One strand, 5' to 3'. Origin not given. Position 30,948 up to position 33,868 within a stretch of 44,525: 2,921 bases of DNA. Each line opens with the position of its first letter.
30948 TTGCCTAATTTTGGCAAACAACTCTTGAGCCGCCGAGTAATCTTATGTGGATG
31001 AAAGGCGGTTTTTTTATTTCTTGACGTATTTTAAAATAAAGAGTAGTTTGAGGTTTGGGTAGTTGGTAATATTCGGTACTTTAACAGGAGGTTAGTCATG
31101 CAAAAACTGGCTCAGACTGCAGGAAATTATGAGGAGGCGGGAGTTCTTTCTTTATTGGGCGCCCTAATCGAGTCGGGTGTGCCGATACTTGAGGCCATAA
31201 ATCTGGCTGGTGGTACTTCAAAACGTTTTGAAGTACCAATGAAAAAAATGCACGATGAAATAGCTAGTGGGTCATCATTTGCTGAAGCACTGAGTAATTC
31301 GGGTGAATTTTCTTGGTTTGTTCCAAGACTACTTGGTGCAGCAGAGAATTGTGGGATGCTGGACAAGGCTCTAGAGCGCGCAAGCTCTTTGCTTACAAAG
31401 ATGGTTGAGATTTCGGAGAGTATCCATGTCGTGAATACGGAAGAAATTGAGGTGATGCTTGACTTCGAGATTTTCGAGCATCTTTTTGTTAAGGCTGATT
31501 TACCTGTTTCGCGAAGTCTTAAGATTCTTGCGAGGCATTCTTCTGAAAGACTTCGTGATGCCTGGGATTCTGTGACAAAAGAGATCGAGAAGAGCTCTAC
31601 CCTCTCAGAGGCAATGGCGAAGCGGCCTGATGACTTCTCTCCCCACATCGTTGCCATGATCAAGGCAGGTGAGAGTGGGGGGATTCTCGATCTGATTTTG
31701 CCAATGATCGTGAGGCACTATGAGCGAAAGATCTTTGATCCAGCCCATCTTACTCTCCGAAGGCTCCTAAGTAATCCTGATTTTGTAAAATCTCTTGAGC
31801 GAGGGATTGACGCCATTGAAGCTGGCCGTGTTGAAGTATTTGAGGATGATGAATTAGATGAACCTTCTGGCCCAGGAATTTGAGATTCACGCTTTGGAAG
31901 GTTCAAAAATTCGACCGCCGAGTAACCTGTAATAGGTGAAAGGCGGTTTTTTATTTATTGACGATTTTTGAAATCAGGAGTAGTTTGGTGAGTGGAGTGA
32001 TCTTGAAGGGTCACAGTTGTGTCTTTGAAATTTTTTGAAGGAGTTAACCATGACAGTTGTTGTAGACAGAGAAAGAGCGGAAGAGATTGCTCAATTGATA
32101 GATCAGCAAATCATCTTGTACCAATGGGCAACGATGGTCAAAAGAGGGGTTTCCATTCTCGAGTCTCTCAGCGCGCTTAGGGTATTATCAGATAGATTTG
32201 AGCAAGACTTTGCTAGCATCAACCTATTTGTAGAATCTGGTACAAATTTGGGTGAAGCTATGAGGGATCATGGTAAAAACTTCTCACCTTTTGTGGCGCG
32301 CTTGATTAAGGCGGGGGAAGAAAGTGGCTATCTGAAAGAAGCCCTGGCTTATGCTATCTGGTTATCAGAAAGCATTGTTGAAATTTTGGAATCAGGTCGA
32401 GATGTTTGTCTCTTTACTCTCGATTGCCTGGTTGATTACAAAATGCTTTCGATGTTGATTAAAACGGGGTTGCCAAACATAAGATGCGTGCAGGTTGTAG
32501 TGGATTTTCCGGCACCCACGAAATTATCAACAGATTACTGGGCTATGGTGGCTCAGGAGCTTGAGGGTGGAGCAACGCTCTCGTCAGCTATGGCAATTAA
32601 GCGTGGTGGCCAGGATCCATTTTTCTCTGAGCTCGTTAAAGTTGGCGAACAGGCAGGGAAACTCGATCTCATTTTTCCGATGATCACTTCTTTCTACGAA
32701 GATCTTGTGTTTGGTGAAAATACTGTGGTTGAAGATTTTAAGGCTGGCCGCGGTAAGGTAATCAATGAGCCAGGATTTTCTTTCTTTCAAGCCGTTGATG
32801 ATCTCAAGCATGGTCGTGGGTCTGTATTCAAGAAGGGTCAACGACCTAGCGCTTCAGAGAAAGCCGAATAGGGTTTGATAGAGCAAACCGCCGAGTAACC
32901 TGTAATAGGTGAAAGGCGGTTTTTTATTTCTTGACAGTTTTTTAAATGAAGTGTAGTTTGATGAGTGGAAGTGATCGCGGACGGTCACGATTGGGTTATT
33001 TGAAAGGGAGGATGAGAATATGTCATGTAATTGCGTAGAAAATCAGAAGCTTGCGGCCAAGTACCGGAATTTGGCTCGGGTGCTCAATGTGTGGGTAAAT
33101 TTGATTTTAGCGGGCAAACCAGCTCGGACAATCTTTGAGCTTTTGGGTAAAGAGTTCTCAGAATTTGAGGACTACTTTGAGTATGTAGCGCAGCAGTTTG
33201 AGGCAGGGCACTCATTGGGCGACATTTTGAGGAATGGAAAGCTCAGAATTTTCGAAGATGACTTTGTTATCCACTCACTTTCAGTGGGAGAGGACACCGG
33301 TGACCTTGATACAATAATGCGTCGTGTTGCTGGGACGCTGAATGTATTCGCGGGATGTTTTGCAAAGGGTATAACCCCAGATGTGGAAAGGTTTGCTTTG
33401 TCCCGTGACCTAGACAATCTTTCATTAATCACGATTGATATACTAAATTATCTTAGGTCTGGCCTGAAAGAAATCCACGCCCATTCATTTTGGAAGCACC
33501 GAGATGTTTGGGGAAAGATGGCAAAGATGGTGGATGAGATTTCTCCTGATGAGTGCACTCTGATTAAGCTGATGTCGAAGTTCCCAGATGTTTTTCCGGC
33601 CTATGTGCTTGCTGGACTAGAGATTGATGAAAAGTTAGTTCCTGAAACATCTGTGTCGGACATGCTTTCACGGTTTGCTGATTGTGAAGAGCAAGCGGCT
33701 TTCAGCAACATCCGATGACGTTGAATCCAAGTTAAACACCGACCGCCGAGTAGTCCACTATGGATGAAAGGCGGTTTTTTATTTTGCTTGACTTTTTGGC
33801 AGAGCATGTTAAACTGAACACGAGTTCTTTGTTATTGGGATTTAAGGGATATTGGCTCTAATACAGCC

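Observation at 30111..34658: Array of four tandem soluble (TM-less) PilC/GspF-like paralogs, each an independent promoter-gene-terminator unit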

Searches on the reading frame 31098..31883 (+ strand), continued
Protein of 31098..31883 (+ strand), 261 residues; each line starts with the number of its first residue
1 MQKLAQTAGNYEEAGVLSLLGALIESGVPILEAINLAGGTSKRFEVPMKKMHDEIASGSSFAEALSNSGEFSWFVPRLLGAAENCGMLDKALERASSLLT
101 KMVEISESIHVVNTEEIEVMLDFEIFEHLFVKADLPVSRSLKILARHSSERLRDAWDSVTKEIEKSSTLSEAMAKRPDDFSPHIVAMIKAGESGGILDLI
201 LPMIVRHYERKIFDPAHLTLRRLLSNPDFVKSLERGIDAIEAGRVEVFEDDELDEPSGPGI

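Call 88: search_protein_families(library=ncbifam, proteins=[L147:6276-7961:+, L147:9992-12103:-, P0160, P0124], max_evalue=0.00001)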
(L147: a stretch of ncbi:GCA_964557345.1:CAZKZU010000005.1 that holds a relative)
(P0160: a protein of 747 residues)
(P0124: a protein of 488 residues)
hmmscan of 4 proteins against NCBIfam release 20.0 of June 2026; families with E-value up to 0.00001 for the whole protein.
L147:6276-7961:+ (561 aa): 17 families
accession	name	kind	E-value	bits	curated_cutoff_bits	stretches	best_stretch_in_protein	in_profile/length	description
TIGR02533.1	type_II_gspE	equivalog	6.2e-54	183.4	630.25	1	217-478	206-436/486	type II secretion system ATPase GspE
NF041000.1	ATPase_ComGA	equivalog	3.1e-48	164.1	300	1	112-402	3-266/267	competence type IV pilus ATPase ComGA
NF053534.1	T4PilAsmATPsTfpB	equivalog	1.8e-46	158.8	850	1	77-537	178-583/584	type IV pilus assembly ATPase TfpB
NF007755.0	PRK10436.1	equivalog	3e-45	154.7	617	1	98-413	78-367/465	type II secretion system protein GspE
TIGR02538.1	type_IV_pilB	equivalog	6.3e-42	143.9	675.65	1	18-424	98-475/564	type IV-A pilus assembly ATPase PilB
TIGR01420.1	pilT_fam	subfamily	1.2e-35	123.4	319.1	1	110-403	3-270/343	PilT/PilU family type 4a pilus ATPase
TIGR02525.1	plasmid_TraJ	equivalog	6.6e-23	81.3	368.3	1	206-379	107-270/372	plasmid transfer ATPase TraJ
NF058587.1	archaellum_moto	equivalog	4.7e-20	71.8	550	1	252-380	273-395/527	archaellum flagellar ATPase motor FlaI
TIGR02524.1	dot_icm_DotB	equivalog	4.5e-17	62.3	463.3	1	185-379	75-257/358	Dot/Icm type IV secretion system ATPase DotB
TIGR02788.1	VirB11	equivalog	9.4e-17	61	249.95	1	244-383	135-267/308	P-type DNA transfer ATPase VirB11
TIGR02782.1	TrbB_P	equivalog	2.4e-16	59.9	304.55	1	242-388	125-262/303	P-type conjugative transfer ATPase TrbB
TIGR03819.1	heli_sec_ATPase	hypoth_equivalog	2.3e-15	56.7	373.15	1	219-388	142-307/340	TadA family conjugal transfer-associated ATPase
NF010469.0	PRK13894.1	subfamily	3.7e-13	49.5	508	1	242-381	138-267/320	conjugal transfer ATPase TrbB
NF010407.0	PRK13833.1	subfamily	3.8e-13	49.5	499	1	239-386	130-267/323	conjugal transfer protein TrbB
NF053672.1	bindosome_BasE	exception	1.4e-12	47.1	1000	1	249-397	265-408/512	bindosome assembly system ATPase subunit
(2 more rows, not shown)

L147:9992-12103:- (703 aa): 18 families
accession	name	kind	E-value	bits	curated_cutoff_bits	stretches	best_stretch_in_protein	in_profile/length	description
TIGR02533.1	type_II_gspE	equivalog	5.3e-92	309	630.25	1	207-533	87-387/486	type II secretion system ATPase GspE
TIGR02538.1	type_IV_pilB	equivalog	1.3e-82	278.3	675.65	1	210-526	162-453/564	type IV-A pilus assembly ATPase PilB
NF007755.0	PRK10436.1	equivalog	1e-80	271.7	617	1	204-530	60-360/465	type II secretion system protein GspE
NF053534.1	T4PilAsmATPsTfpB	equivalog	5e-76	256.3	850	1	228-535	200-482/584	type IV pilus assembly ATPase TfpB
NF041000.1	ATPase_ComGA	equivalog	6.6e-63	212.2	300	1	270-526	22-266/267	competence type IV pilus ATPase ComGA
TIGR01420.1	pilT_fam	subfamily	3e-49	168.1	319.1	1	310-527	56-270/343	PilT/PilU family type 4a pilus ATPase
TIGR02525.1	plasmid_TraJ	equivalog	1.4e-25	90.1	368.3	1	349-505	115-273/372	plasmid transfer ATPase TraJ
TIGR02782.1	TrbB_P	equivalog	3.5e-21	75.8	304.55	1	388-505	136-256/303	P-type conjugative transfer ATPase TrbB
NF058587.1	archaellum_moto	equivalog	5.3e-21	75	550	1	390-502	277-394/527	archaellum flagellar ATPase motor FlaI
TIGR03819.1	heli_sec_ATPase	hypoth_equivalog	1.2e-20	74.1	373.15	1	350-519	138-318/340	TadA family conjugal transfer-associated ATPase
NF010469.0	PRK13894.1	subfamily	2.4e-20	73.2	508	1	386-512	147-275/320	conjugal transfer ATPase TrbB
TIGR02524.1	dot_icm_DotB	equivalog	9.4e-20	71.1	463.3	1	380-503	127-258/358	Dot/Icm type IV secretion system ATPase DotB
TIGR02788.1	VirB11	equivalog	1e-18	67.4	249.95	1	388-508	144-269/308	P-type DNA transfer ATPase VirB11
NF010407.0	PRK13833.1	subfamily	9.5e-17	61.4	499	1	391-521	147-276/323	conjugal transfer protein TrbB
NF053672.1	bindosome_BasE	exception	2e-12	46.6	1000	1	386-510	268-397/512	bindosome assembly system ATPase subunit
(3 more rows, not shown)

P0160 (747 aa): 17 families
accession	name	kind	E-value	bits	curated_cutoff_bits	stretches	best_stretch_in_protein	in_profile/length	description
TIGR02533.1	type_II_gspE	equivalog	1.1e-127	426.7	630.25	1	360-746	101-486/486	type II secretion system ATPase GspE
TIGR02538.1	type_IV_pilB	equivalog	1.1e-112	377.6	675.65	1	355-746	168-562/564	type IV-A pilus assembly ATPase PilB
NF007755.0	PRK10436.1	equivalog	7.8e-99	331.4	617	1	361-747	78-460/465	type II secretion system protein GspE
NF053534.1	T4PilAsmATPsTfpB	equivalog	5.2e-93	312.4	850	1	364-746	197-582/584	type IV pilus assembly ATPase TfpB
NF041000.1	ATPase_ComGA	equivalog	7.7e-57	192.3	300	1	375-639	3-266/267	competence type IV pilus ATPase ComGA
TIGR01420.1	pilT_fam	subfamily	1.4e-31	110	319.1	1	375-641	5-271/343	PilT/PilU family type 4a pilus ATPase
TIGR02120.1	GspF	equivalog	1.4e-26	93.6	424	2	123-211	271-356/401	type II secretion system inner membrane protein GspF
NF007861.0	PRK10573.1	equivalog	4.1e-18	65.6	401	1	118-210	263-352/401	protein transport protein HofC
NF047826.1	T3SSXpsF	equivalog_domain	1.7e-16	60.1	650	1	116-209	64-155/405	type II secretion system protein XpsF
NF052607.1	T4PiliAsmPilCThrm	equivalog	5.3e-16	58.7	700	1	121-213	69-159/406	type IV pilus assembly protein PilC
NF052606.1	T4PiliAsmPilCMyx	equivalog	1.6e-14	53.6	700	1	125-212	87-172/419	type IV pilus assembly protein PilC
TIGR02525.1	plasmid_TraJ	equivalog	1.2e-12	47.5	368.3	1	501-619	148-273/372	plasmid transfer ATPase TraJ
NF010407.0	PRK13833.1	subfamily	1.7e-07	31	499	1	505-622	147-266/323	conjugal transfer protein TrbB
TIGR02782.1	TrbB_P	equivalog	3.3e-07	29.9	304.55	1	506-615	140-252/303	P-type conjugative transfer ATPase TrbB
TIGR03819.1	heli_sec_ATPase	hypoth_equivalog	1.1e-06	28.1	373.15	1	422-616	101-300/340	TadA family conjugal transfer-associated ATPase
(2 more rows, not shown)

P0124 (488 aa): 6 families
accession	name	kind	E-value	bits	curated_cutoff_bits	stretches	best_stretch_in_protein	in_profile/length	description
TIGR02120.1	GspF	equivalog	2.5e-48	165.3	424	4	130-222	64-157/401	type II secretion system inner membrane protein GspF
NF052607.1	T4PiliAsmPilCThrm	equivalog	4.1e-43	148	700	3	125-222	62-160/406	type IV pilus assembly protein PilC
NF047826.1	T3SSXpsF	equivalog_domain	2e-38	132.2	650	3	384-486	59-162/405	type II secretion system protein XpsF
NF052606.1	T4PiliAsmPilCMyx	equivalog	5.9e-37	127.5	700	2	128-227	79-179/419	type IV pilus assembly protein PilC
NF007861.0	PRK10573.1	equivalog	6.4e-37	127.5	401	3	127-220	57-151/401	protein transport protein HofC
NF041012.2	T4P_ComGB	equivalog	1.5e-18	67.3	240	0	393-487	3-94/332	competence type IV pilus assembly protein ComGB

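Call 91: fold_search(model_id=the predicted structure, library=viral)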
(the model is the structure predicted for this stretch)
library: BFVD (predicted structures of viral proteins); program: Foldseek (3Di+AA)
matches with E <= 10: 105; with E <= 0.001: 0
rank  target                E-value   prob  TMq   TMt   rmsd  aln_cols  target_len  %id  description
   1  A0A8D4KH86            7.4e-01  0.11  0.16  0.12  28.7       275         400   13  (no name in the UniProt tables at hand)
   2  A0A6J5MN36            8.1e-01  0.09  0.14  0.08  28.3       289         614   12  Uncharacterized protein [uncultured Caudovirales phage]
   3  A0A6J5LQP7            1.4e+00  0.05  0.12  0.07  22.1       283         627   13  Uncharacterized protein [uncultured Caudovirales phage]
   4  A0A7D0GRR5            1.7e+00  0.06  0.15  0.15  27.5       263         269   12  (no name in the UniProt tables at hand)
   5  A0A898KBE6            1.8e+00  0.03  0.10  0.09  23.4       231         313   15  (no name in the UniProt tables at hand)
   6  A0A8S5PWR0            1.9e+00  0.08  0.14  0.16  15.6       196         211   11  Transmembrane protein [Myoviridae sp. ctgsk7]
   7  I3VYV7                1.9e+00  0.06  0.16  0.06  23.4       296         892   16  (no name in the UniProt tables at hand)
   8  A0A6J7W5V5            2.2e+00  0.05  0.16  0.11  20.9       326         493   14  Uncharacterized protein [uncultured Caudovirales phage]
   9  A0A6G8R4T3            2.4e+00  0.05  0.16  0.11  19.0       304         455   14  (no name in the UniProt tables at hand)
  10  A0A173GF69            2.6e+00  0.06  0.15  0.10  25.3       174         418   16  Uncharacterized protein [Erwinia phage vB_EamM_RAY]
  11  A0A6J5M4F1            2.7e+00  0.04  0.14  0.05  25.8       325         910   12  Uncharacterized protein (Fragment) [uncultured Caudovirales phage]
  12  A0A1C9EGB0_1          2.9e+00  0.07  0.19  0.08  27.0       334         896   10  Viral structural protein [Acidianus two-tailed phage variant 1]
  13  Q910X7                3.0e+00  0.33  0.13  0.23  10.2        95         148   22  Capsid protein (Fragment) [Human astrovirus-2]
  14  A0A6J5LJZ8            3.0e+00  0.04  0.15  0.09  31.1       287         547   14  Uncharacterized protein [uncultured Caudovirales phage]
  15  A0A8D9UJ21            3.3e+00  0.06  0.11  0.09  17.8       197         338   15  P [Rhododendron delavayi virus 1]
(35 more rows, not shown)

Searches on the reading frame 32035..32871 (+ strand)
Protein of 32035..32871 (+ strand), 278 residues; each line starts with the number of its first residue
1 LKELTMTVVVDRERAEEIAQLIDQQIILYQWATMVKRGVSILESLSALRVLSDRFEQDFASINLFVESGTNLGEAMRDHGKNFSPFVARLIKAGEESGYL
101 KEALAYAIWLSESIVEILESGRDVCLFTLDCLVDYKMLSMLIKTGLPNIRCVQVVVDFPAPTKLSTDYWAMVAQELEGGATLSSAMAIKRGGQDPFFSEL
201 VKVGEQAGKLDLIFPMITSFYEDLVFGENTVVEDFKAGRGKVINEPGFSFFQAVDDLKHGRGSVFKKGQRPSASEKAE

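Call 3: search_protein_families(library=pfam, proteins=[window:32035-32871:+], max_evalue=10)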
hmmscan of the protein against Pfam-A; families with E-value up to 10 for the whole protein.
window:32035-32871:+ (278 aa): 1 family
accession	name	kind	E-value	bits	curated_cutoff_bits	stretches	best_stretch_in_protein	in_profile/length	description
PF00482.28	T2SSF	-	4.6e-20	72.3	25.2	2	28-106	2-83/125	Type II secretion system (T2SS), protein F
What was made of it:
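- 32050..32871 (+): P3: 273-aa soluble two-domain T2SSF protein. Pfam E 4.6e-20, 2 stretches (call 3).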

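Call 34: search_protein_families(library=ncbifam, proteins=[window:32050-32871:+], max_evalue=0.01)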
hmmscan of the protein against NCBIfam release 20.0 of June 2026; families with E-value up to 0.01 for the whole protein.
window:32050-32871:+ (273 aa): 6 families
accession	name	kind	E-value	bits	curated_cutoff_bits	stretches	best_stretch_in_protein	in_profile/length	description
TIGR02120.1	GspF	equivalog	5.8e-17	62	424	2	18-99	64-147/401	type II secretion system inner membrane protein GspF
NF052607.1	T4PiliAsmPilCThrm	equivalog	4.1e-16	59.1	700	2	16-99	65-150/406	type IV pilus assembly protein PilC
NF007861.0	PRK10573.1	equivalog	9.5e-13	48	401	2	23-99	65-346/401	protein transport protein HofC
NF052606.1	T4PiliAsmPilCMyx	equivalog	3e-11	42.8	700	2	21-99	84-164/419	type IV pilus assembly protein PilC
NF047826.1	T3SSXpsF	equivalog_domain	1.6e-09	37.1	650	1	128-208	69-149/405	type II secretion system protein XpsF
NF041012.2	T4P_ComGB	equivalog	0.00013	21.5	240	1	13-110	195-294/332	competence type IV pilus assembly protein ComGB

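Call 35: search_protein_families(library=padloc, proteins=[window:32050-32871:+], max_evalue=0.01)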
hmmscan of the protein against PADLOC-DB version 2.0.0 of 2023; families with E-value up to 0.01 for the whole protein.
window:32050-32871:+ (273 aa): 0 families

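Call 67: search_protein_families(library=phrogs, proteins=[window:32050-32871:+], max_evalue=0.01)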
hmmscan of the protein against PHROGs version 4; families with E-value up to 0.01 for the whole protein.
window:32050-32871:+ (273 aa): 0 families

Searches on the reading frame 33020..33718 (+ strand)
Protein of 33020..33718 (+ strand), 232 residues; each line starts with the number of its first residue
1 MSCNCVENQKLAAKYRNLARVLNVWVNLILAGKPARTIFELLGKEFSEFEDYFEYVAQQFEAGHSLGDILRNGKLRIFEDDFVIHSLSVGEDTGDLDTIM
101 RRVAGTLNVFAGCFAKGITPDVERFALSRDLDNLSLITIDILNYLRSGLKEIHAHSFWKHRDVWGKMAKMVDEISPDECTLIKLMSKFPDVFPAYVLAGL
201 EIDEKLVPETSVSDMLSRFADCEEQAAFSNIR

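Call 3: search_protein_families(library=pfam, proteins=[window:33020-33718:+], max_evalue=10)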
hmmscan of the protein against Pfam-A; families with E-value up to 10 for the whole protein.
window:33020-33718:+ (232 aa): 2 families
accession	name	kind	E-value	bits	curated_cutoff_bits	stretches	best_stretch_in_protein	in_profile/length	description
PF00482.28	T2SSF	-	7e-08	32.9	25.2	1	23-106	3-87/125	Type II secretion system (T2SS), protein F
PF08311.18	Mad3_BUB1_I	-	0.15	12.5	31.4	1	4-62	48-108/123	Mad3/BUB1 homology region 1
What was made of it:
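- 33020..33718 (+): P4: 232-aa soluble T2SSF protein and the most divergent paralog. Its second domain is degenerate. Pfam E 7e-8, 1 stretch (call 3).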

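Call 34: search_protein_families(library=ncbifam, proteins=[window:33020-33718:+], max_evalue=0.01)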
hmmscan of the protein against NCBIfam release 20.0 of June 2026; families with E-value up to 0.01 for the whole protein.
window:33020-33718:+ (232 aa): 1 family
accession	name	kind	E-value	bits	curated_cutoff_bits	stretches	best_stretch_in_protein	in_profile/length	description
TIGR02120.1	GspF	equivalog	0.0041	16.4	424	0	51-106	303-355/401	type II secretion system inner membrane protein GspF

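Call 35: search_protein_families(library=padloc, proteins=[window:33020-33718:+], max_evalue=0.01)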
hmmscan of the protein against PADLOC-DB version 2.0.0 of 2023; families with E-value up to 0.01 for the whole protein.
window:33020-33718:+ (232 aa): 0 families

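Call 67: search_protein_families(library=phrogs, proteins=[window:33020-33718:+], max_evalue=0.01)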
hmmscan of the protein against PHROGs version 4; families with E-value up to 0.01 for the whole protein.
window:33020-33718:+ (232 aa): 0 families

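Call 76: predict_structure(alignment_id=A5)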
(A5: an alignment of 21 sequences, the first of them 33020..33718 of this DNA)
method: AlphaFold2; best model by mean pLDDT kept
length: 232 residues; sequences in the alignment: 21
mean_pLDDT: 89.1   pTM: 0.83
mean pLDDT of the five models: 89.1, 88.9, 88.3, 87.6, 87.4
residues with pLDDT >= 90: 143; 70-90: 75; 50-70: 13; < 50: 1
segments of 3 or more residues with pLDDT < 50: none
pLDDT, mean of each block of 10 residues (from residue 1): 82 96 97 96 96 94 92 79 89 90 94 92 91 81 79 84 94 89 93 90 82 89 88 48
secondary structure, 60 per line:
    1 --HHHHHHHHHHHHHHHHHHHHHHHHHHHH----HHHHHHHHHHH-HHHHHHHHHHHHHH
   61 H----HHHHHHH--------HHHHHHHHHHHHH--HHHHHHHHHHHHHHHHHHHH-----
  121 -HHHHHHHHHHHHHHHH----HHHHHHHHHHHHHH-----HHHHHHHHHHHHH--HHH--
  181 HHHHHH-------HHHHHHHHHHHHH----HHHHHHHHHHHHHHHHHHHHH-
elements in order: H3-30 H35-45 H47-61 H66-72 H81-93 H96-115 H122-137 H142-155 H161-173 H181-186 H194-206 H211-231
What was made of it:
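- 33020..33718 (+): AlphaFold2 pLDDT 89, 12 helices (call 76).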

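Call 80: fold_search(model_id=the predicted structure, library=pdb)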
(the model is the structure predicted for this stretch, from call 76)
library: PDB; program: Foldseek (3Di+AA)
matches with E <= 10: 142; with E <= 0.001: 0
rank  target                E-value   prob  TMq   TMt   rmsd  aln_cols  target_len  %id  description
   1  3jc8_Ca               7.6e-03  1.00  0.40  0.31  14.5       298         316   12  Architectural model of the type IVa pilus machine in a piliated state (released 2016-03-16)
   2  5nbg_B                1.6e-01  1.00  0.37  0.73   2.9       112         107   21  Structure of the cytoplasmic domain I of OutF in the D. dadantii type II secretion system (released 2018-03-21)
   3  5nbg_A                1.9e-01  1.00  0.37  0.73   4.3       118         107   20  Structure of the cytoplasmic domain I of OutF in the D. dadantii type II secretion system (released 2018-03-21)
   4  2vmb_A                4.3e-01  1.00  0.37  0.66   3.3       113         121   18  The three-dimensional structure of the cytoplasmic domains of EpsF from the Type 2 Secretion System of Vibrio cholerae (released 2009-02-10)
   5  3c1q_B                5.0e-01  1.00  0.39  0.74   2.3       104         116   20  The three-dimensional structure of the cytoplasmic domains of EpsF from the Type 2 Secretion System of Vibrio cholerae (released 2009-02-03)
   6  2vmb_B                6.2e-01  1.00  0.37  0.69   2.7       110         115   19  The three-dimensional structure of the cytoplasmic domains of EpsF from the Type 2 Secretion System of Vibrio cholerae (released 2009-02-10)
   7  7r51_B                6.5e-01  0.11  0.17  0.08  21.6       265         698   12  Structure of P. gingivalis DPP11 in complex with the dipeptide Arg-Asp (released 2022-05-04)
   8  7wgu_A                6.8e-01  0.20  0.20  0.15  17.0       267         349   11  Crystal structure of metal-binding protein EfeO from Escherichia coli (released 2022-12-14)
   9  1sum                  6.8e-01  0.15  0.18  0.18  17.1       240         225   12  Crystal structure of a hypothetical protein at 2.0 A resolution (released 2004-08-24)
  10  3c1q_A                8.0e-01  1.00  0.39  0.75   2.1       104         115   20  The three-dimensional structure of the cytoplasmic domains of EpsF from the Type 2 Secretion System of Vibrio cholerae (released 2009-02-03)
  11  7p00_R                8.4e-01  0.11  0.17  0.15  19.8       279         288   11  Human Neurokinin 1 receptor (NK1R) substance P Gq chimera (mGsqi) complex (released 2021-12-15)
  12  7rmi_R                1.0e+00  0.09  0.16  0.14  20.6       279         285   10  SP6-11 biased agonist bound to active human neurokinin 1 receptor in complex with miniGs/q70 (released 2021-11-03)
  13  6xtz                  1.1e+00  0.06  0.15  0.10  25.1       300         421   10  Structure of Dally-like protein in complex with O-palmitoleoyl serine (released 2020-07-29)
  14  2olt_A                1.2e+00  0.11  0.20  0.20  17.4       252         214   13  Crystal structure of a phou-like protein (so_3770) from shewanella oneidensis mr-1 at 2.00 A resolution (released 2007-02-06)
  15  4y02                  1.2e+00  0.10  0.19  0.09  20.2       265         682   10  Crystal structure of dipeptidyl peptidase 11 (DPP11) from Porphyromonas gingivalis (Ground) (released 2015-07-15)
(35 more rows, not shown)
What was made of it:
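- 33020..33718 (+): Foldseek matches T2SSF cytoplasmic domains with TM-score 0.66-0.75 (call 80).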
